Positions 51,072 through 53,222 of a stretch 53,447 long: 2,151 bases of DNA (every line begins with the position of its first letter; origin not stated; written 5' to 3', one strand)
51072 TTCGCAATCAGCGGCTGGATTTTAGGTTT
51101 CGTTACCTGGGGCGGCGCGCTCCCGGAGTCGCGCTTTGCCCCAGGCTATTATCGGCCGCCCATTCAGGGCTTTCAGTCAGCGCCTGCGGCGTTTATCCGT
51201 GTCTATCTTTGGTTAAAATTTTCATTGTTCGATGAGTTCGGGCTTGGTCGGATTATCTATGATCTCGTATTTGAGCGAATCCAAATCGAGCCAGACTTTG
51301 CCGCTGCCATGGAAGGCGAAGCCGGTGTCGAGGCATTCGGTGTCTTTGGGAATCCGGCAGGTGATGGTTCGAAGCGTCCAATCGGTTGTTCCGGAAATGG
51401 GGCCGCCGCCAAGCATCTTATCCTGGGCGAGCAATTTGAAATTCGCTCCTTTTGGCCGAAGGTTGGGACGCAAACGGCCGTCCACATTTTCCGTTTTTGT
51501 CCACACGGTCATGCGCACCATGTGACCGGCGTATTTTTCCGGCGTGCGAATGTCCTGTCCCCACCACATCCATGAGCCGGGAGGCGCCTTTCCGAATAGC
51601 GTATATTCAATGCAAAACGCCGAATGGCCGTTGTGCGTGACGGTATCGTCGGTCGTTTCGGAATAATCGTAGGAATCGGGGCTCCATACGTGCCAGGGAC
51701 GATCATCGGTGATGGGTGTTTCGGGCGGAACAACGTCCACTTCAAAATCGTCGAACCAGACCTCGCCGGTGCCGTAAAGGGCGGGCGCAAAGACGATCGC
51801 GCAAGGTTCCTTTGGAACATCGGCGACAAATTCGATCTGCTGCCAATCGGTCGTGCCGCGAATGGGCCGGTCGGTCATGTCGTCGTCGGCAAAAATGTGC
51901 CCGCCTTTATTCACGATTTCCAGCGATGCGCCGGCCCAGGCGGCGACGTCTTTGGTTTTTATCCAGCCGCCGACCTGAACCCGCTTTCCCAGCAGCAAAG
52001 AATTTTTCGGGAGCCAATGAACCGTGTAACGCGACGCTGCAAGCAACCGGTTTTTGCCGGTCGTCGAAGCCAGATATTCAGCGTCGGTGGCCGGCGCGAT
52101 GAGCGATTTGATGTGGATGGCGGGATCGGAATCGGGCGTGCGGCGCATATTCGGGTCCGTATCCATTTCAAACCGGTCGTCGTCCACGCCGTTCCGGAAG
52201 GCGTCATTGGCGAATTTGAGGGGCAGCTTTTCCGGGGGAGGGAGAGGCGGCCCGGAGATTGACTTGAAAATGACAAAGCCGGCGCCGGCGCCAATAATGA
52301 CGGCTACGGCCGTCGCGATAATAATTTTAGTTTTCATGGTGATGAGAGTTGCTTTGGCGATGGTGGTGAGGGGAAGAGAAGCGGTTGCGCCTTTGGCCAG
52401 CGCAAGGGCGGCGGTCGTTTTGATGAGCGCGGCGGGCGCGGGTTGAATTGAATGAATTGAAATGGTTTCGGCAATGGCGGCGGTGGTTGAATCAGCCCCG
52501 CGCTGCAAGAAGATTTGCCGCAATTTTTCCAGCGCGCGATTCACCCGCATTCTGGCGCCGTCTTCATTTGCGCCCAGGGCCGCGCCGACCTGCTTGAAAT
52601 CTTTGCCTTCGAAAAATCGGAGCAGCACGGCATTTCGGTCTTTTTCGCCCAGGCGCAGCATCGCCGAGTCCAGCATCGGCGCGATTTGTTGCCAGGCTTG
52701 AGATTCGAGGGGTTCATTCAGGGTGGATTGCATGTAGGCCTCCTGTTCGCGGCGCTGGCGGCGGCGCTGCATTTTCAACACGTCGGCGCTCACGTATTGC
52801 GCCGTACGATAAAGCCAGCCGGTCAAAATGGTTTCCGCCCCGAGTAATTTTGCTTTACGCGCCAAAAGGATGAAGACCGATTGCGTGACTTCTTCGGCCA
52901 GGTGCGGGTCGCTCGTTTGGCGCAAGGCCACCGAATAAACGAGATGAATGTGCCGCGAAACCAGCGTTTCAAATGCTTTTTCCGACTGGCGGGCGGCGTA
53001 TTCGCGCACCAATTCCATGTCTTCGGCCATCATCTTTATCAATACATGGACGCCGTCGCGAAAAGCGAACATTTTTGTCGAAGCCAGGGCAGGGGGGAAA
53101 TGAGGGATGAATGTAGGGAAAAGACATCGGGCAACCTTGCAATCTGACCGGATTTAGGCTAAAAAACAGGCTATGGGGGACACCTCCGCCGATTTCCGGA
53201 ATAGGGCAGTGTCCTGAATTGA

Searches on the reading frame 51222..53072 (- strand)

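Call 19: search_protein_families(library=pfam, proteins=[window:51222-53072:-], max_evalue=0.001)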
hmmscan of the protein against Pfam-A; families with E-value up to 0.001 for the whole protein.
window:51222-53072:- (616 aa): 3 families
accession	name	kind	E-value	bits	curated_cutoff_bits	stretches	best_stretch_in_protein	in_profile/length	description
PF08281.18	Sigma70_r4_2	-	2.5e-07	30.7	25.7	1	134-184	4-54/54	Sigma-70, region 4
PF04542.20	Sigma70_r2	-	2.7e-07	30.7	24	1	37-104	1-70/71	Sigma-70 region 2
PF04545.22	Sigma70_r4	-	4.3e-07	29.8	24.1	1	137-186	1-50/50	Sigma-70, region 4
